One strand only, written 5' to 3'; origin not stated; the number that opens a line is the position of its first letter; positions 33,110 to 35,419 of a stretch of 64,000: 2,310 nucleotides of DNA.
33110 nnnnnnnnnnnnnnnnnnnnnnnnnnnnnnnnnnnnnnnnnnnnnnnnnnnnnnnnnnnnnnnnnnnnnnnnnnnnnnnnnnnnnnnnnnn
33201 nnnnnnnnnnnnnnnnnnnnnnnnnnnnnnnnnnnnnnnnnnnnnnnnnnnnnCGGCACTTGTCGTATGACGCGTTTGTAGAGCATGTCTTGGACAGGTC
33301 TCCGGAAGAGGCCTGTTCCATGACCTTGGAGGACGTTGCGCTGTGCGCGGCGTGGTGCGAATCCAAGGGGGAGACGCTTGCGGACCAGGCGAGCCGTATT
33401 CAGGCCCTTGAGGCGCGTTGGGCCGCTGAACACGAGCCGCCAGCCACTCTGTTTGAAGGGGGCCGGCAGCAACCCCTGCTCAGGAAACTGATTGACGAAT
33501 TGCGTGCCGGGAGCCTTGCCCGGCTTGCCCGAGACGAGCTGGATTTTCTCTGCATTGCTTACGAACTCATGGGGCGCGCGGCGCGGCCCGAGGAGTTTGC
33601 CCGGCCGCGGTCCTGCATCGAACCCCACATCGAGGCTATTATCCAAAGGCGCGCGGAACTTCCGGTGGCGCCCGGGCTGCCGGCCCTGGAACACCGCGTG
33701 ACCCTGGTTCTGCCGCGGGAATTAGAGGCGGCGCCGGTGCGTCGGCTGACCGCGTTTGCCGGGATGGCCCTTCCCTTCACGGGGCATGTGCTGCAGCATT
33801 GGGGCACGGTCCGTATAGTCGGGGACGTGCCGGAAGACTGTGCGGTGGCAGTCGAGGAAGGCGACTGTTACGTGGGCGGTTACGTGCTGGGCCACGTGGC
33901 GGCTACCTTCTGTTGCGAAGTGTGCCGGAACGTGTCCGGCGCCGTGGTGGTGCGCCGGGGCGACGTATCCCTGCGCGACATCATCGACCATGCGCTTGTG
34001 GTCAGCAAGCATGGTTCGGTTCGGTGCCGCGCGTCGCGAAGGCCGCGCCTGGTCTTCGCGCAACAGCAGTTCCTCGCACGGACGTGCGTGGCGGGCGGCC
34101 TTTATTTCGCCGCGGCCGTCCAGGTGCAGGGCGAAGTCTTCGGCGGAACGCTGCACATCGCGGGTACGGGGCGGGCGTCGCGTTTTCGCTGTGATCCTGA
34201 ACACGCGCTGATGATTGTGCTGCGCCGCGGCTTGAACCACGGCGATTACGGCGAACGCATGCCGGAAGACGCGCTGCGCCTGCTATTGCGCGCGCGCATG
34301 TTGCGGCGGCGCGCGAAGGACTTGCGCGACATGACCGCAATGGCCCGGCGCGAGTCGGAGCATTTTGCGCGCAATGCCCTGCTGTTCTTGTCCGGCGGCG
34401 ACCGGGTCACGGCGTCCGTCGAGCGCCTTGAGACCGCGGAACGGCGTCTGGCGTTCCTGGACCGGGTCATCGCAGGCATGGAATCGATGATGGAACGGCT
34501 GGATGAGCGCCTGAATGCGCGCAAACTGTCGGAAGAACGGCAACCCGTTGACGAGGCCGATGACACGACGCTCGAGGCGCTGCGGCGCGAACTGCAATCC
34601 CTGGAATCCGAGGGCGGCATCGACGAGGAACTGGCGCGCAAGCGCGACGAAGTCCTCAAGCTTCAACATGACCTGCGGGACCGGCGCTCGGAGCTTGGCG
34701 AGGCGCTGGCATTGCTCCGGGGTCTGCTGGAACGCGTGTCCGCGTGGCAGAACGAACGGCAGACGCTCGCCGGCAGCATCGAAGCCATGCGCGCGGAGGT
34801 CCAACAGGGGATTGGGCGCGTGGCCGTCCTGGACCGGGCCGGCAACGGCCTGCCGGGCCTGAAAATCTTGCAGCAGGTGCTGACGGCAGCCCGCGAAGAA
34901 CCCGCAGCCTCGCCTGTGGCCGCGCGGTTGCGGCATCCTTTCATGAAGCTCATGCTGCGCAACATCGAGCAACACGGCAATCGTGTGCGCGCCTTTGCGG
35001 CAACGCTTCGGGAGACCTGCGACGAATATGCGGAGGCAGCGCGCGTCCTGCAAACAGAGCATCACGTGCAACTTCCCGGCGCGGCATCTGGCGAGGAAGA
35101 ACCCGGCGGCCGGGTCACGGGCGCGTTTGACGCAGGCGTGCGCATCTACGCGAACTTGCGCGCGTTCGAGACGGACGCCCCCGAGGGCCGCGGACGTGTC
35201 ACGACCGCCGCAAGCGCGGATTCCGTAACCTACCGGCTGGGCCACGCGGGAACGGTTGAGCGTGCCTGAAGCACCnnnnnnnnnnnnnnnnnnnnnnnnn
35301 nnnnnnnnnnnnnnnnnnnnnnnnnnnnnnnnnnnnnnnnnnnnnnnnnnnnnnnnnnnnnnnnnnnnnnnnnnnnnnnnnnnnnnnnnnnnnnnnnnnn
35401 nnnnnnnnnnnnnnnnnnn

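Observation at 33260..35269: Large uncharacterised beta-helix plus coiled-coil protein wedged between mtnA and cmk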

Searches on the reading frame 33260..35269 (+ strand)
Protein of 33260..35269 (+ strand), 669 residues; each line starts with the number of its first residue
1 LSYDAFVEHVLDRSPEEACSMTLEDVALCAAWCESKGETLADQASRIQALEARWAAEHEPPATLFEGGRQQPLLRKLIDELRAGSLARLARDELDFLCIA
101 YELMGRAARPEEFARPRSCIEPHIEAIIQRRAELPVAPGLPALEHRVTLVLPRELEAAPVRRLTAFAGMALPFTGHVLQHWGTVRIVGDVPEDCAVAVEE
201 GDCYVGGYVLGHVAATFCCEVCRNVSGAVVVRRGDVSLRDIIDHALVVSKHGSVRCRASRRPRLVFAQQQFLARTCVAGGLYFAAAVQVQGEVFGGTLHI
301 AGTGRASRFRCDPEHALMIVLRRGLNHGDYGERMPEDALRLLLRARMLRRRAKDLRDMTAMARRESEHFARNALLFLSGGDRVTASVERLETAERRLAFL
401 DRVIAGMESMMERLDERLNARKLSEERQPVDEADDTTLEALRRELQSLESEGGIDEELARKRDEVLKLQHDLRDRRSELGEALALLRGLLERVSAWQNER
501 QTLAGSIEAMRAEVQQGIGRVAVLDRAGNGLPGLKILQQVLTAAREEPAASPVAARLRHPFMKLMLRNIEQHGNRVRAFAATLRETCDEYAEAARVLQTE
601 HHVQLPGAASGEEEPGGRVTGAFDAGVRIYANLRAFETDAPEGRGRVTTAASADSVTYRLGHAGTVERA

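Call 4: search_protein_families(library=pfam, proteins=[window:33260-35269:+], max_evalue=0.1)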
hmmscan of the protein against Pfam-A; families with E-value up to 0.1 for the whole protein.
window:33260-35269:+ (669 aa): 1 family
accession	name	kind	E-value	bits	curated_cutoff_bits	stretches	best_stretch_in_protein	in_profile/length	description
PF15233.11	SYCE1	-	0.043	14.3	27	1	407-498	7-96/152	Synaptonemal complex central element protein 1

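Call 5: find_homologous_proteins(query=window:33260-35266:+)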
Query window:33260-35266:+ (669 aa): 12 proteins with E <= 0.001 among 8000 candidates.
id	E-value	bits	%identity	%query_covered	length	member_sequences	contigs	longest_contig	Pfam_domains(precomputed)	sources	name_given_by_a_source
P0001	0.0e+0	1414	100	97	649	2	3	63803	-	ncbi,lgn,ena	-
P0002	0.0e+0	1074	75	100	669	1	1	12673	-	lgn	-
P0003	1.2e-206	706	51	100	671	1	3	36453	-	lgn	-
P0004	4.0e-205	701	50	100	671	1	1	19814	-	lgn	-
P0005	4.4e-205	701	51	97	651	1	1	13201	-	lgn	-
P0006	6.3e-187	641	49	97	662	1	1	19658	-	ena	-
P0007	2.6e-131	458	39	99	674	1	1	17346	-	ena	-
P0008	1.7e-126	442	38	99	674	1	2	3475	-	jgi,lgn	-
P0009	1.1e-115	406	37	100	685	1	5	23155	-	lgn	-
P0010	1.1e-111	393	36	99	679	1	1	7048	-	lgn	-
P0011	2.1e-100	355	33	98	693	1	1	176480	-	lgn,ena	-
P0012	1.6e-98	349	33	98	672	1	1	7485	-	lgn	-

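Call 10: search_protein_families(library=pfam, alignment_id=A1, max_evalue=1)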
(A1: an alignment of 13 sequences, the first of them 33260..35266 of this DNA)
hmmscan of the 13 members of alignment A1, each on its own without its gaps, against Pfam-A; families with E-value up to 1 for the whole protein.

A. member 1, window:33260-35266:+ (669 aa): 1 family
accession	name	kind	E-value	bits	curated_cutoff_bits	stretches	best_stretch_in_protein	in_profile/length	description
PF15233.11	SYCE1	-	0.043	14.3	27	1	407-498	7-96/152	Synaptonemal complex central element protein 1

B. families by the number of members that match (of 13 scanned): 10 families
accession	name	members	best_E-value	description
PF03961.19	FapA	3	9.7e-05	Flagellar Assembly Protein A beta solenoid domain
PF15233.11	SYCE1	2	0.043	Synaptonemal complex central element protein 1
PF19286.4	ZSWIM1-3_C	1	0.0049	Zinc finger SWIM domain-containing protein 1/3, C-terminal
PF25004.1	DUF7782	1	0.018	Domain of unknown function (DUF7782)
PF03775.22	MinC_C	1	0.17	Septum formation inhibitor MinC, C-terminal domain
PF25468.1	HEAT_HEATR5A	1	0.23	HEATR5A-like, HEAT repeats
PF21627.2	BTH_I2711-like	1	0.25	Uncharacterized protein BTH_I2711-like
PF24611.2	Spectrin_Anc-1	1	0.32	Nuclear anchorage protein 1, spectrin-like repeat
PF05278.17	PEARLI-4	1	0.54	Arabidopsis phospholipase-like protein (PEARLI 4)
PF14818.11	SOGA1-2-like_CC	1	0.88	SOGA 1/2-like, coiled-coil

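Call 11: search_protein_families(library=ncbifam, proteins=[window:33260-35266:+, P0007, P0011, P0012], max_evalue=1)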
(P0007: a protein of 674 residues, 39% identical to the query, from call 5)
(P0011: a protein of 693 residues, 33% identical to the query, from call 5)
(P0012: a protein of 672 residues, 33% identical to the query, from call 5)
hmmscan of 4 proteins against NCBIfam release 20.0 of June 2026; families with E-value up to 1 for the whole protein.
window:33260-35266:+ (669 aa): 8 families
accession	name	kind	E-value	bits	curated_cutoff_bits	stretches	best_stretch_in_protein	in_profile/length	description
NF045487.1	ASRP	equivalog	8.6e-05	21.3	300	1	382-515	136-273/593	archaea-specific SMC-related protein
TIGR02169.1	SMC_prok_A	equivalog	0.00025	18.9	729.4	1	386-516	176-369/1165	chromosome segregation protein SMC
TIGR02168.1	SMC_prok_B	equivalog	0.0086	13.8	567.35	1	388-517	309-440/1181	chromosome segregation protein SMC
NF003034.1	PRK03918.1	equivalog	0.014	13.4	700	1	382-516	225-356/878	DNA double-strand break repair ATPase Rad50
TIGR03165.1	F1F0_chp_2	hypoth_equivalog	0.077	13.4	55.5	1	255-288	27-60/83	F1/F0 ATPase, Methanosarcina type, subunit 2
NF045780.1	TrlF_fam_ATP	equivalog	0.21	10.2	350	1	411-511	432-529/944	TrlF family AAA-like ATPase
NF047516.1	LA_3659_fam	equivalog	0.36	10.4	36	1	382-470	76-162/221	LA_3659 family protein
NF047514.1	SpiroCoCo_N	equivalog_domain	0.36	10.4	75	1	382-470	76-162/221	SpiroCoCo family coiled-coil protein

P0007 (674 aa): 0 families

P0011 (693 aa): 0 families

P0012 (672 aa): 1 family
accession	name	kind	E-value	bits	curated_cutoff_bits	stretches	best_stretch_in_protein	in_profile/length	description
NF007030.0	PRK09496.1-1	equivalog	0.034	12.8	371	1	443-545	274-379/458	Trk system potassium transporter TrkA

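Call 12: search_solved_structures(query=A1, max_evalue=10)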
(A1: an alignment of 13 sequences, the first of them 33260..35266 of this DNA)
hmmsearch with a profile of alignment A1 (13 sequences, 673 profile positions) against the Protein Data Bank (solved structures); distinct sequences matched with E-value up to 10: 13.
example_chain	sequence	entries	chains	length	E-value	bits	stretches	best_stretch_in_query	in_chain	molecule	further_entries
6z0m_B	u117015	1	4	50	0.21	13.1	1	441-483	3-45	Cys-Ncap strand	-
6z0l_B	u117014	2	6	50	0.41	12.1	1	442-483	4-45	Cys-N2 Strand | 'Cys-N2-SO3-' Strand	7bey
1g6u_A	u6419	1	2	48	0.56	11.7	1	441-482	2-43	DOMAIN SWAPPED DIMER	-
2dbg_A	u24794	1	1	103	1.2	10.5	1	515-565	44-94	Myeloid cell nuclear differentiation antigen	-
5gnc_A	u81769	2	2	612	1.4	10.4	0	541-570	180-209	Avh146 | RxLR effector protein PSR2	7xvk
3iv1_A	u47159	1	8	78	1.5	10.3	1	472-536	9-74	Tumor susceptibility gene 101 protein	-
4yv3_A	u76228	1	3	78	2.4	9.6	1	458-517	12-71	Vimentin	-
5whf_A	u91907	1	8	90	2.8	9.4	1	441-517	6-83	Vimentin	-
4ypc_A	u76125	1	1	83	3.1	9.2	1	458-517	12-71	Vimentin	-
3swk_A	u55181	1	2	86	3.7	9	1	442-517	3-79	Vimentin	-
3uf1_A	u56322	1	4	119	4.1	8.8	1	438-517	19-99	Vimentin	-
9j5i_E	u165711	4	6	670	4.3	8.7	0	541-570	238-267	RxLR effector protein PSR2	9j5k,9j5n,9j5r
5gmk_F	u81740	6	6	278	8.7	7.7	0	407-502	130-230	Protein CWC16 | Pre-mRNA-splicing factor CWC16 | Splicing factor YJU2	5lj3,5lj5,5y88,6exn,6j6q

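Call 13: search_protein_families(library=pfam, proteins=[P0002, P0003, P0004, P0005, P0006, P0007, P0008, P0009, P0010, P0011], max_evalue=1)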
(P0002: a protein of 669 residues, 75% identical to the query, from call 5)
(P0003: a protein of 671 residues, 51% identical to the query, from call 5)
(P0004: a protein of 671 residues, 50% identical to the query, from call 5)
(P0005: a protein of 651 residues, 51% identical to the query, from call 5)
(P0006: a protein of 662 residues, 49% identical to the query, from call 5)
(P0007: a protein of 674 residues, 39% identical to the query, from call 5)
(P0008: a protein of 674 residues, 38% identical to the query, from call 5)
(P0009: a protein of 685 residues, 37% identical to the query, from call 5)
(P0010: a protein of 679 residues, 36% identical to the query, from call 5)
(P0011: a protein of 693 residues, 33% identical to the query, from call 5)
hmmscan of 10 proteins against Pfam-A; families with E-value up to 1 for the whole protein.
P0002 (669 aa): 1 family
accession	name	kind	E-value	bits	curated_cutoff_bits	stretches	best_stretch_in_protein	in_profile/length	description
PF24611.2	Spectrin_Anc-1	-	0.32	11.7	33.2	0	487-546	4-67/115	Nuclear anchorage protein 1, spectrin-like repeat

P0003 (671 aa): 1 family
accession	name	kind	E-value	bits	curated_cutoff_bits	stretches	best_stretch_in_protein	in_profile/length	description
PF25468.1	HEAT_HEATR5A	-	0.23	11.4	27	1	475-549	48-118/216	HEATR5A-like, HEAT repeats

P0004 (671 aa): 0 families

P0005 (651 aa): 2 families
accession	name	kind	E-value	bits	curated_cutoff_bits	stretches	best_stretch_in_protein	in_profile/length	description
PF25004.1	DUF7782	-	0.018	15.7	27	1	279-354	24-104/120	Domain of unknown function (DUF7782)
PF14818.11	SOGA1-2-like_CC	-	0.88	9.9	26.6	1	477-499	13-35/54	SOGA 1/2-like, coiled-coil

P0006 (662 aa): 0 families

P0007 (674 aa): 1 family
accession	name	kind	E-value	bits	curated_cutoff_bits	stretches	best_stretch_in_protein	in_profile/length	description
PF03961.19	FapA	-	0.00018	21.7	31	1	214-358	34-184/272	Flagellar Assembly Protein A beta solenoid domain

P0008 (674 aa): 1 family
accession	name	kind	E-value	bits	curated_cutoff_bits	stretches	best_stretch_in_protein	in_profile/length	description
PF03961.19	FapA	-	9.7e-05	22.5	31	1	213-422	33-229/272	Flagellar Assembly Protein A beta solenoid domain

P0009 (685 aa): 1 family
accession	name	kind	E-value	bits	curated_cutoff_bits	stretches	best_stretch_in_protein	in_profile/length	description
PF05278.17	PEARLI-4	-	0.54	10.3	29.9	0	550-616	139-207/234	Arabidopsis phospholipase-like protein (PEARLI 4)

P0010 (679 aa): 2 families
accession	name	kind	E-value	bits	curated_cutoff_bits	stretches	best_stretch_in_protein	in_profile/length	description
PF03775.22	MinC_C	-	0.17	12.3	33.2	1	179-218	12-50/102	Septum formation inhibitor MinC, C-terminal domain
PF21627.2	BTH_I2711-like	-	0.25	12.2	27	1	534-565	33-63/71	Uncharacterized protein BTH_I2711-like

P0011 (693 aa): 2 families
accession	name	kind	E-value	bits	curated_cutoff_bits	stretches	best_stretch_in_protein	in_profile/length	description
PF03961.19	FapA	-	0.00087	19.4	31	1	202-395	20-219/272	Flagellar Assembly Protein A beta solenoid domain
PF19286.4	ZSWIM1-3_C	-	0.0049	17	27.6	1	37-56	23-42/45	Zinc finger SWIM domain-containing protein 1/3, C-terminal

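Call 15: find_related_loci(query=A1, collection=genome_contigs, flank=8000)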
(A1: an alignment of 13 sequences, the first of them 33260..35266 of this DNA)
Query A1 (669 aa) in genome_contigs; peptide patterns used: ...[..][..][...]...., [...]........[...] (x = any residue, [..] = any of these).
82 stretches matched a pattern; 18 encode a relative of the query (tblastn E <= 1e-3); 18 distinct loci.
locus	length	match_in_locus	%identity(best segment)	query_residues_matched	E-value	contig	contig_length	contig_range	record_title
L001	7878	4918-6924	39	1-668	1e-129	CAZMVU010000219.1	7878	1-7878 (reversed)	MAG TPA_asm: uncultured Nitrospirales bacterium isolate SRP252850_co1_233 genome assembly, contig: NODE_17509_length_787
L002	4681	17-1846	39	57-667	4e-120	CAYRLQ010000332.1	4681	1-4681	MAG TPA_asm: uncultured Nitrospiraceae bacterium isolate binchicken_co100_346 genome assembly, contig: NODE_29427_length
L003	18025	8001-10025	35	3-667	2e-114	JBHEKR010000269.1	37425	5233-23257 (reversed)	MAG: Candidatus Hydrogenedentales bacterium isolate bin.359 k141_3725088, whole genome shotgun sequence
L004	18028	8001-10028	34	3-667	4e-113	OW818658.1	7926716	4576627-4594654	metagenome genome assembly, chromosome: 1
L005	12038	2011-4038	34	3-667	6e-110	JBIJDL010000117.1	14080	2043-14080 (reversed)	MAG: Candidatus Hydrogenedentales bacterium isolate ME2006-08-22D15_3300044611_group2_bin248 Rohwer_bin1462_scaffold_448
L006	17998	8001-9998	34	3-667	2e-108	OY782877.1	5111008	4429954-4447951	MAG: Candidatus Hydrogenedentes bacterium isolate 28e603e2-5466-4732-bb1a-a7370d5bccbd genome assembly, chromosome: 1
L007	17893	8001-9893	34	3-629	3e-104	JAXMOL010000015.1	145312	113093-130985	MAG: Candidatus Hydrogenedentota bacterium isolate EC_MBin.53 ECX_214CoAssmbCtg, whole genome shotgun sequence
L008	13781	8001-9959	33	3-654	5e-102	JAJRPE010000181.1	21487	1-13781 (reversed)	MAG: Candidatus Hydrogenedentota bacterium isolate Dive100_bin1.12 k141_330818, whole genome shotgun sequence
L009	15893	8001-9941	33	4-642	1e-93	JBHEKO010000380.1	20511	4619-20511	MAG: Candidatus Hydrogenedentales bacterium isolate bin.191 k141_6578408, whole genome shotgun sequence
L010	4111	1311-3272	34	7-667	4e-94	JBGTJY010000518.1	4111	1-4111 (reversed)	MAG: Candidatus Hydrogenedentales bacterium isolate JTS-RE30 k141_1294919, whole genome shotgun sequence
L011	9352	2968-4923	33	4-658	4e-89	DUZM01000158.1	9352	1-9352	MAG TPA_asm: Candidatus Hydrogenedentota bacterium isolate MAG_17963_hgd_111 Ga0180437_10013884, whole genome shotgun se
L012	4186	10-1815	33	47-642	3e-85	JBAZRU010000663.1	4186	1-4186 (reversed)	MAG: Candidatus Hydrogenedentales bacterium isolate SO_2017_GW1_155 NODE_82877_length_4186_cov_0.906135_OW334_2017, whol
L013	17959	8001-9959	32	7-664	2e-81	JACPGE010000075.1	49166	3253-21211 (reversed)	MAG: Candidatus Hydrogenedentota bacterium isolate NC_groundwater_379_Ag_B-0.1um_61_26 GD18-4_B1_scaffold_1151529, whole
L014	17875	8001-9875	32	1-633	2e-80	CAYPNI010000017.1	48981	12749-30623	MAG TPA_asm: uncultured Nitrospirales bacterium isolate SRP237561_co1_132 genome assembly, contig: NODE_960_length_48981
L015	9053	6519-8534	36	5-668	2e-103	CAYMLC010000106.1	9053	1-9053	MAG TPA_asm: uncultured Nitrospirales bacterium isolate SRP141376_co5_382 genome assembly, contig: NODE_18727_length_905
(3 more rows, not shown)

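Call 19: search_protein_representatives(protein=window:33260-35266:+)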
Query: 669 residues. Proteins with E-value up to 0.001 (for the whole library): 229; up to 1e-10: 188; up to 1e-30: 129. The best 150 are listed.
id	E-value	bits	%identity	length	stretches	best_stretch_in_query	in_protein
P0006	2.0e-187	641.2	48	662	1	17-668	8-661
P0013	1.1e-128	447.2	40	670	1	1-668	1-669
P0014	1.3e-123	430.4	38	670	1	3-668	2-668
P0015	3.1e-121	422.6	38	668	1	1-668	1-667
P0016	1.0e-118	414.2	36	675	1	3-654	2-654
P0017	3.1e-116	406.1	37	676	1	3-637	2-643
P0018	7.2e-114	398.2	37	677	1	6-658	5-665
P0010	3.6e-112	392.6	37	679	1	4-667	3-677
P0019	8.7e-110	384.8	35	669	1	6-656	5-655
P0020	1.2e-109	384.3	37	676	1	4-667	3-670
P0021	3.1e-107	376.3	34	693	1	3-658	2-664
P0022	1.9e-105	370.5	38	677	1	19-656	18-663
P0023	1.8e-103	363.9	34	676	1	4-645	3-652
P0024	1.9e-103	363.8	36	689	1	3-666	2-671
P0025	2.0e-103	363.8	34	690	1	6-632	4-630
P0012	5.2e-99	349.2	33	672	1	9-660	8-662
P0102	3.6e-71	257.2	26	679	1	6-668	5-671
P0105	4.8e-70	253.5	25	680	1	3-628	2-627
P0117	8.0e-65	236.2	31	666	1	4-651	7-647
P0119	9.2e-62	226.1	29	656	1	15-641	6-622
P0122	3.8e-59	217.5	28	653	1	21-633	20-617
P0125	2.0e-57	211.8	29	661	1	16-634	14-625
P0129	1.9e-54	202.0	31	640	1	41-659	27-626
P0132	8.0e-51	190.0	28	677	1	11-662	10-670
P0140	3.7e-30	121.7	23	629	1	152-636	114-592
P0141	1.7e-29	119.5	27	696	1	140-632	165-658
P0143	1.8e-26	109.6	26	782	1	155-630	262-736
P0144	1.9e-26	109.5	26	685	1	5-630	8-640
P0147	6.8e-24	101.0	24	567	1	137-577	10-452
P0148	1.1e-23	100.3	30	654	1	161-577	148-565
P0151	5.2e-22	94.8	23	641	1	56-629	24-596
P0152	7.4e-22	94.3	26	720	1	160-611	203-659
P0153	7.8e-22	94.2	24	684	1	149-606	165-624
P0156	1.1e-20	90.5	24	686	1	44-593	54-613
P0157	1.4e-20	90.1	26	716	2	162-508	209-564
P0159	1.8e-19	86.5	24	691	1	47-632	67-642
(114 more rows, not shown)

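Call 20: search_protein_families(library=pfam, proteins=[P0140, P0141, P0143, P0144, P0147, P0148, P0151, P0152, P0153, P0156], max_evalue=0.01)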
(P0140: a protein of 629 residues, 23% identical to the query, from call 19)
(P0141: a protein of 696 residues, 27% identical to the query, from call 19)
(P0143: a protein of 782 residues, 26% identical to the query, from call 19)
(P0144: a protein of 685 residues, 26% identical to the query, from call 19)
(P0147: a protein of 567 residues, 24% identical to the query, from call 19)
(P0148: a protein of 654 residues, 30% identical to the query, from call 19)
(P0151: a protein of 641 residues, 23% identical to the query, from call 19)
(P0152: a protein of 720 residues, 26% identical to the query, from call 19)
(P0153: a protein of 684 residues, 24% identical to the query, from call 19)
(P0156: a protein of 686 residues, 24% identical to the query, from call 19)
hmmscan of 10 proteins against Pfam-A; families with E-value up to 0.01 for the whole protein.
P0140 (629 aa): 2 families
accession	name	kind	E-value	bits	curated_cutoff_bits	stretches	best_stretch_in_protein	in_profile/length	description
PF03961.19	FapA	-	2.8e-06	27.6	31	1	143-239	19-99/272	Flagellar Assembly Protein A beta solenoid domain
PF03775.22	MinC_C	-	0.00068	20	33.2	0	136-177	8-48/102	Septum formation inhibitor MinC, C-terminal domain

P0141 (696 aa): 1 family
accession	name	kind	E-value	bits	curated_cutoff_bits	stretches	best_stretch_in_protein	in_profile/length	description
PF14703.12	PHM7_cyt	-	0.0072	17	27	0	553-627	44-118/174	Cytosolic domain of 10TM putative phosphate transporter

P0143 (782 aa): 1 family
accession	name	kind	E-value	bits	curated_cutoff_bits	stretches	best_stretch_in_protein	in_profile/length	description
PF03961.19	FapA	-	1.7e-07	31.6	31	1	279-412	10-145/272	Flagellar Assembly Protein A beta solenoid domain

P0144 (685 aa): 1 family
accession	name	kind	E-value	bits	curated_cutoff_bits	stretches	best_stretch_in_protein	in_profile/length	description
PF03961.19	FapA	-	3.8e-07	30.4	31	1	221-267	13-58/272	Flagellar Assembly Protein A beta solenoid domain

P0147 (567 aa): 1 family
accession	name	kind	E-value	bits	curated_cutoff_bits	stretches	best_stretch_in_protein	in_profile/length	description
PF03961.19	FapA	-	0.00029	21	31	1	79-130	9-59/272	Flagellar Assembly Protein A beta solenoid domain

P0148 (654 aa): 1 family
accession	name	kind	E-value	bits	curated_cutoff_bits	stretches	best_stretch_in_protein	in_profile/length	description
PF03961.19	FapA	-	8.8e-06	26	31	1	167-270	18-124/272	Flagellar Assembly Protein A beta solenoid domain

P0151 (641 aa): 0 families

P0152 (720 aa): 1 family
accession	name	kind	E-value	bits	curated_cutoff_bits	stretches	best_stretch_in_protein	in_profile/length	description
PF03961.19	FapA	-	1.8e-07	31.5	31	1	253-352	13-97/272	Flagellar Assembly Protein A beta solenoid domain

P0153 (684 aa): 0 families

P0156 (686 aa): 1 family
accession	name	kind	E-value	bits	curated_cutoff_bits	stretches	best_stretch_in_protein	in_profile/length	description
PF03961.19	FapA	-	1.6e-05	25.1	31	1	204-326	5-133/272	Flagellar Assembly Protein A beta solenoid domain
